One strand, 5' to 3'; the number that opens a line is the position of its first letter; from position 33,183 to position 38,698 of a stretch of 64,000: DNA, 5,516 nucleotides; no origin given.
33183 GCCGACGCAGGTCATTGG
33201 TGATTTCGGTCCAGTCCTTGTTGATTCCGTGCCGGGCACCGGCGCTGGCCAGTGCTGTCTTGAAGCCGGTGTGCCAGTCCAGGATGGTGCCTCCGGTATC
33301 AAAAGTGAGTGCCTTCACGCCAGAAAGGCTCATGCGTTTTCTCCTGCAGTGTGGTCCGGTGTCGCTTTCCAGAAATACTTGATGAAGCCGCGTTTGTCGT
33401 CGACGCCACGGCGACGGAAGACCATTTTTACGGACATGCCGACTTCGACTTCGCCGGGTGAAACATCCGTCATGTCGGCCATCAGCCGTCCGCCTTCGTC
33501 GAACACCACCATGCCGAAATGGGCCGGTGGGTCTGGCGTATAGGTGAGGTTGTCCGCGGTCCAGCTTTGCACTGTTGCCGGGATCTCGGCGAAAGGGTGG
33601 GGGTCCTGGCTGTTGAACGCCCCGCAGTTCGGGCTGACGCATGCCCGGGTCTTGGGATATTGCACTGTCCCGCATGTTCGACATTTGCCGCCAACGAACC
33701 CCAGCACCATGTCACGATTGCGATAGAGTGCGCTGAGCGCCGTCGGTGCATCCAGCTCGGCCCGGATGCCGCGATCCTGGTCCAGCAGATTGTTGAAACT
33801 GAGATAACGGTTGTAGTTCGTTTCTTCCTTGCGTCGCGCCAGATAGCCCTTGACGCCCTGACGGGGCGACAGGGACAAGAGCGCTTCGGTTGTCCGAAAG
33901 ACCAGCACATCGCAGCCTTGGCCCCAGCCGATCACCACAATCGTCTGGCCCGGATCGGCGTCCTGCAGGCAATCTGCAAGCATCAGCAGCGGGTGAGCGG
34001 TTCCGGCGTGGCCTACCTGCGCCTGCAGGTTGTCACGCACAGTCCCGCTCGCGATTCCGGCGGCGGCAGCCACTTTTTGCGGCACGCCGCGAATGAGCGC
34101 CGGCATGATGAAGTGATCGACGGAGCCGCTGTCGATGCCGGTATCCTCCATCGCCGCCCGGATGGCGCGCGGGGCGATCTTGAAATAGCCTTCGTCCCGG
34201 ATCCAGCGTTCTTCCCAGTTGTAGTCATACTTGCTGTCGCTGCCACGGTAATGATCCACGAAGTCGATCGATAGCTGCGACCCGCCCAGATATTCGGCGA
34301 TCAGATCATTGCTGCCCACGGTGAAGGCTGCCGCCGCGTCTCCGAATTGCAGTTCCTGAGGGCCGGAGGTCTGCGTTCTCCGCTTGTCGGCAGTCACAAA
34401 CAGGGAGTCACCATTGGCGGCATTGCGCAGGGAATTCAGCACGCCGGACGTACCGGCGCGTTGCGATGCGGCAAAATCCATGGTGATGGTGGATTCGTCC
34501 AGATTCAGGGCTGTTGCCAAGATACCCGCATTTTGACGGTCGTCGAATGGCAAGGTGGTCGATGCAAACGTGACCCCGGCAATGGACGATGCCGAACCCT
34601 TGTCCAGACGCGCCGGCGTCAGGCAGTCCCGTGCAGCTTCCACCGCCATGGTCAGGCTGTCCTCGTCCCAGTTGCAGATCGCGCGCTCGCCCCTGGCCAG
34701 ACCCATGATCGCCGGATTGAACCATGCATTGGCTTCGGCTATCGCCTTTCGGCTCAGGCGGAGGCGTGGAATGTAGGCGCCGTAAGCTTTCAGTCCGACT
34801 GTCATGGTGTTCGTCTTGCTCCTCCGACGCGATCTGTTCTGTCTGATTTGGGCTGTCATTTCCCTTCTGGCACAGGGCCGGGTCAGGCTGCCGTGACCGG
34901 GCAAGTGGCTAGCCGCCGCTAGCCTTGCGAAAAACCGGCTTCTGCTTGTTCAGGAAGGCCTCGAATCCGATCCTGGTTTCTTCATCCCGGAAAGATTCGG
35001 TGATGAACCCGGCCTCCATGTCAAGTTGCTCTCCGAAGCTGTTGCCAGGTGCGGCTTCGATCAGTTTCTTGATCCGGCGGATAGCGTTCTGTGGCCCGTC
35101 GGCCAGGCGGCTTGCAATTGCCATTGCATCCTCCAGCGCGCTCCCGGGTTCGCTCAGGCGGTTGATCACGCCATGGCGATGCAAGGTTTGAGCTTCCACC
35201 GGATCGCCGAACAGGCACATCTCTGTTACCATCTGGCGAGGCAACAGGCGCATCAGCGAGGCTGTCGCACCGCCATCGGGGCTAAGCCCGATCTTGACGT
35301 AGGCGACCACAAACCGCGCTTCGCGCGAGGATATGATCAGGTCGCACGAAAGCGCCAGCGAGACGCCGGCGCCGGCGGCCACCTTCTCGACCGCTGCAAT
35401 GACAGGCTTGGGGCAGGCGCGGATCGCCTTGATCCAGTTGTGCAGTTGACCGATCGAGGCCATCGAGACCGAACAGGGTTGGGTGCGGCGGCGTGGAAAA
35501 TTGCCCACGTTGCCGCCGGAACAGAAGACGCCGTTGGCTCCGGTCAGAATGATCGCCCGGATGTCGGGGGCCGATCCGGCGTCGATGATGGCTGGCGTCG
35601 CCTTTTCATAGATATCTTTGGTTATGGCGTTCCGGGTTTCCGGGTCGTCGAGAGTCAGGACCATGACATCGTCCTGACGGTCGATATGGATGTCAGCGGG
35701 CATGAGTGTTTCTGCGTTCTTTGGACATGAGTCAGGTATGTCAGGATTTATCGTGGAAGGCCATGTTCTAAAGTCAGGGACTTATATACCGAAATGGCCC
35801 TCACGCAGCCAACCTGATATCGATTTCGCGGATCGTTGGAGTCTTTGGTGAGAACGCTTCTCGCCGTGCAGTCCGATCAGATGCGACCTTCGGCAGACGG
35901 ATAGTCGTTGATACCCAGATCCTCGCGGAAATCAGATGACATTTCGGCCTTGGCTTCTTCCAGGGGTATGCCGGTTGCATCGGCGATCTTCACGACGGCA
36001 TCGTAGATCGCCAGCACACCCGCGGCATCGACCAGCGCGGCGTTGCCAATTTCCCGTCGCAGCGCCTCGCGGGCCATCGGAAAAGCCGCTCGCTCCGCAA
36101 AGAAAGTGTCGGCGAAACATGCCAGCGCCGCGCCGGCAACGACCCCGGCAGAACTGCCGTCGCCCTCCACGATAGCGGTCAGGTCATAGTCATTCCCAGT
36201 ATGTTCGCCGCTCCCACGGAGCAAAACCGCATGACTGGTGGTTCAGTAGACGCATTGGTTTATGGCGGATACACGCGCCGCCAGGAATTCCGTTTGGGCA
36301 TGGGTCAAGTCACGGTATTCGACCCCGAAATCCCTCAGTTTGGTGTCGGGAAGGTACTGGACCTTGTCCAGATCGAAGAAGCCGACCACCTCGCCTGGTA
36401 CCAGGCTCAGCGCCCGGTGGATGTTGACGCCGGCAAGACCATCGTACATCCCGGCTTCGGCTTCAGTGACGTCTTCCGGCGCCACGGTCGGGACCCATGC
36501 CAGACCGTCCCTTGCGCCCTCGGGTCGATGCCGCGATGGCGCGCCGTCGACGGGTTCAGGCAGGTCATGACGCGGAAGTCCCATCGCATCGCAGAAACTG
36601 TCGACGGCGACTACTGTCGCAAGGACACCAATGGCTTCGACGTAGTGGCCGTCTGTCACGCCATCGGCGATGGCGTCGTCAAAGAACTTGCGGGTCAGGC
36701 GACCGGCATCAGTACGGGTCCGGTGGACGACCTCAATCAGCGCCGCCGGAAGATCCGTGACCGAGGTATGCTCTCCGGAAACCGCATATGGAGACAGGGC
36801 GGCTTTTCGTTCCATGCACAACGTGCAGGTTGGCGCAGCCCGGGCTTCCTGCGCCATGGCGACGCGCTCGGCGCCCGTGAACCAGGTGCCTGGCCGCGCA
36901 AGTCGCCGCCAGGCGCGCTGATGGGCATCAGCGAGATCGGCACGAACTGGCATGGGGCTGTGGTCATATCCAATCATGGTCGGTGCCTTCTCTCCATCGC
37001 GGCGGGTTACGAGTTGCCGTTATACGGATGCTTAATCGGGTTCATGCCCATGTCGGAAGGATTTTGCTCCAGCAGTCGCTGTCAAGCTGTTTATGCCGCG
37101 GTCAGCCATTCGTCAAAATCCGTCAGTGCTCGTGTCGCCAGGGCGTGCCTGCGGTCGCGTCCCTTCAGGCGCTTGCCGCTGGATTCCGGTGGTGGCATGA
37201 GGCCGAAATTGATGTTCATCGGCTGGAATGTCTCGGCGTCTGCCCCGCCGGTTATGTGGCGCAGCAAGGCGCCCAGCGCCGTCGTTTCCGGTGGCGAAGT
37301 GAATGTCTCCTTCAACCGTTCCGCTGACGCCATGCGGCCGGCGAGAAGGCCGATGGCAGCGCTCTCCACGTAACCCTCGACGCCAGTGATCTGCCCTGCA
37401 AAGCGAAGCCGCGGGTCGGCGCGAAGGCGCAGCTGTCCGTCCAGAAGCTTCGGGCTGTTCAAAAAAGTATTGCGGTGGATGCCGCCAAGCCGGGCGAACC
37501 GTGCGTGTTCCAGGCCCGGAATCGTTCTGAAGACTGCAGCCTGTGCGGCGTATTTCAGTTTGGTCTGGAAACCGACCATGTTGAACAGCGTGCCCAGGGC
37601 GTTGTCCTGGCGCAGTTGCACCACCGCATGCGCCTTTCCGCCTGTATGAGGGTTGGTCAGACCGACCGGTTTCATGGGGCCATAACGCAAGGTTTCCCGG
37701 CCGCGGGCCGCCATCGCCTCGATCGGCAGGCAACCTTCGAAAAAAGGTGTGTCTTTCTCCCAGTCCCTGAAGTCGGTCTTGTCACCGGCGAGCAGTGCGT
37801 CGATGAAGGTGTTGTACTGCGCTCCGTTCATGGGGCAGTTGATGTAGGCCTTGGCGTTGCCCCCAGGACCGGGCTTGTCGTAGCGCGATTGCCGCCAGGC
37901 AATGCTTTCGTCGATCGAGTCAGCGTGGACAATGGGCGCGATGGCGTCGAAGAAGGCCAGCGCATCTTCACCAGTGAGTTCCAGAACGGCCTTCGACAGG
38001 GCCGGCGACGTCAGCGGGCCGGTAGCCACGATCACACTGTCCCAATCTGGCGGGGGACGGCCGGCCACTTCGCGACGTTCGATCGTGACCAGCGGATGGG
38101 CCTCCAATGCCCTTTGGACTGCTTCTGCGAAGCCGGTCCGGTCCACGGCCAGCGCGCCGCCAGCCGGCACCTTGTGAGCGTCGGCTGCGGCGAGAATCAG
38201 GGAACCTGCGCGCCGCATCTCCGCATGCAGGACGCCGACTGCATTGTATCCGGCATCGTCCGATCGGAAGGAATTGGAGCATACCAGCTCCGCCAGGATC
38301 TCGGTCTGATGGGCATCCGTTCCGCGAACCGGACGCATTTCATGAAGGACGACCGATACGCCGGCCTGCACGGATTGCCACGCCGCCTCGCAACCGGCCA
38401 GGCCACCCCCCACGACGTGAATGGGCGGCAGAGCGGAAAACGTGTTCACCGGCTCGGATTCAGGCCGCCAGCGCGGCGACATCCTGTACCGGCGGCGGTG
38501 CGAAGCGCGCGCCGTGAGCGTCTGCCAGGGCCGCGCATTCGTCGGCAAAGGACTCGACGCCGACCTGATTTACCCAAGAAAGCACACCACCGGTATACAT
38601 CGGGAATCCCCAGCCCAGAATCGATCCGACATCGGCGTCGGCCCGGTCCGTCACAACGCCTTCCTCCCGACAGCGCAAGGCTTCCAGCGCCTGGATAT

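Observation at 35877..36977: Hidden selenoprotein: AhpD-like gene with CxxU motif and SECIS-like hairpin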

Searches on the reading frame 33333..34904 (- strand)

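Call 70: search_protein_families(library=pfam, proteins=[window:33333-34904:-], max_evalue=0.001)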
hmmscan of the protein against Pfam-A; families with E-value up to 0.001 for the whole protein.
window:33333-34904:- (524 aa): 3 families
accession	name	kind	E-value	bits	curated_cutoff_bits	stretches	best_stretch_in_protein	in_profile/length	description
PF01796.24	OB_ChsH2_C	-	4.2e-10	39.8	27.1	1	443-497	8-65/65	ChsH2, C-terminal OB-fold domain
PF12172.15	zf-ChsH2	-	3.2e-07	30.5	23.2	1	403-430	9-34/37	ChsH2, rubredoxin-like zinc ribbon domain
PF08541.16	ACP_syn_III_C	-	6.2e-05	23.5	26.6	1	253-331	2-81/90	3-Oxoacyl-[acyl-carrier-protein (ACP)] synthase III C terminal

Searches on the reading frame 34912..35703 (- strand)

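Call 70: search_protein_families(library=pfam, proteins=[window:34912-35703:-], max_evalue=0.001)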
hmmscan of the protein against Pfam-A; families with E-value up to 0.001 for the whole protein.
window:34912-35703:- (264 aa): 2 families
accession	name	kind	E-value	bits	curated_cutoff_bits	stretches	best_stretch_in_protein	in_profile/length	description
PF00378.25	ECH_1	-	1.2e-48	166.1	27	1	9-259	2-249/251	Enoyl-CoA hydratase/isomerase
PF16113.10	ECH_2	-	3.6e-22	79.8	27.2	1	14-243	2-231/335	Enoyl-CoA hydratase/isomerase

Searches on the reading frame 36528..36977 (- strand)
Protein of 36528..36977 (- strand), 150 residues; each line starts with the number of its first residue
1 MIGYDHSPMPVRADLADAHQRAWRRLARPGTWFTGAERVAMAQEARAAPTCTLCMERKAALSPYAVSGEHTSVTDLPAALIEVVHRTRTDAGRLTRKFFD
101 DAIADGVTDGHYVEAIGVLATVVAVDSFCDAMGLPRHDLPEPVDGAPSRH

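Call 65: search_protein_families(library=pfam, proteins=[window:36528-36977:-], max_evalue=10)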
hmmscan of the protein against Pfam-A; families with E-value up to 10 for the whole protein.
seq(150 aa): 0 families

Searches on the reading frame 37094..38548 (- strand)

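Call 70: search_protein_families(library=pfam, proteins=[window:37094-38548:-], max_evalue=0.001)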
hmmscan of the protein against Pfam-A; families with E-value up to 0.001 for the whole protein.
window:37094-38548:- (485 aa): 5 families
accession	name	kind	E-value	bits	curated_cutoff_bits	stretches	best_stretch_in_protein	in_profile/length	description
PF01134.28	GIDA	-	6.2e-94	315.7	22.1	1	43-411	2-387/391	Glucose inhibited division protein A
PF07992.20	Pyr_redox_2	-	3.3e-05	23.9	26.1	0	44-128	4-58/291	Pyridine nucleotide-disulphide oxidoreductase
PF13450.12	NAD_binding_8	-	3.5e-05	24.4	21.9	1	45-83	1-39/68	NAD(P)-binding Rossmann-like domain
PF01266.30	DAO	-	0.00046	20.3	27.9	0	45-105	4-58/353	FAD dependent oxidoreductase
PF12831.13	FAD_oxidored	-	0.00048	20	27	1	43-76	2-35/416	FAD dependent oxidoreductase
